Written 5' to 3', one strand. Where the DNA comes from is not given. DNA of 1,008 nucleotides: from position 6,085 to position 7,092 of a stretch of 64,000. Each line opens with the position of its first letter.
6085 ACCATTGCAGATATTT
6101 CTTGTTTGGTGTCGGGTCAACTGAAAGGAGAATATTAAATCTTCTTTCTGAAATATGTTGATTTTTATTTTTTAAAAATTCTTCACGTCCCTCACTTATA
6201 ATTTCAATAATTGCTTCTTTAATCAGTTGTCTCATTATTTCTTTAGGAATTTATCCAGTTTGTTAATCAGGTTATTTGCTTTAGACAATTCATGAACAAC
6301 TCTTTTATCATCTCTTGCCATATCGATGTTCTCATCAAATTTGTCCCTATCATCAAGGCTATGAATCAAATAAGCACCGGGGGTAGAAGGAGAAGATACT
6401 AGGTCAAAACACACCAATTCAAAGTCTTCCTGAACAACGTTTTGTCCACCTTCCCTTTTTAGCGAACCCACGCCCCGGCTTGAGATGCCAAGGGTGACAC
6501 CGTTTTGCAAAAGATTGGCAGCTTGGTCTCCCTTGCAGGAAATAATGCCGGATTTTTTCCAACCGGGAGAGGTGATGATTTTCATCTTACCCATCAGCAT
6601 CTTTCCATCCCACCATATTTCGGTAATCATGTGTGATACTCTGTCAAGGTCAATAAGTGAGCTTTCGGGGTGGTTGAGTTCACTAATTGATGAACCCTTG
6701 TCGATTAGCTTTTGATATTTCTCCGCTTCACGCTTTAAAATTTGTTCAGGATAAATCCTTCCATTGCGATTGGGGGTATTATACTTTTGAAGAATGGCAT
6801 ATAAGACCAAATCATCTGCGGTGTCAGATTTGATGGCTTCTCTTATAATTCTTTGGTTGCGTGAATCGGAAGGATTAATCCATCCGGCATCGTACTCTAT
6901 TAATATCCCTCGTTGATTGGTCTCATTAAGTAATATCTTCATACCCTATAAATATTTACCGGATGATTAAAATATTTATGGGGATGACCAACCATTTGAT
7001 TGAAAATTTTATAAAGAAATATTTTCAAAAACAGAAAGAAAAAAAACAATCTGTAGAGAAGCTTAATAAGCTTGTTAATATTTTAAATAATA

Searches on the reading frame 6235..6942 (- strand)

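Call 49: search_protein_families(library=phrogs, proteins=[window:6235-6942:-], max_evalue=0.001)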
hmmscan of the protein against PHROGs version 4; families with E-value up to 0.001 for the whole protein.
window:6235-6942:- (235 aa): 2 families
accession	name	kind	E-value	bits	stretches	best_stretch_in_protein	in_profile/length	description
phrog_207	-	head and packaging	6.3e-47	161.7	1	35-208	30-195/519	head maturation protease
phrog_3014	-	head and packaging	1.8e-12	48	1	43-197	25-195/266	head maturation protease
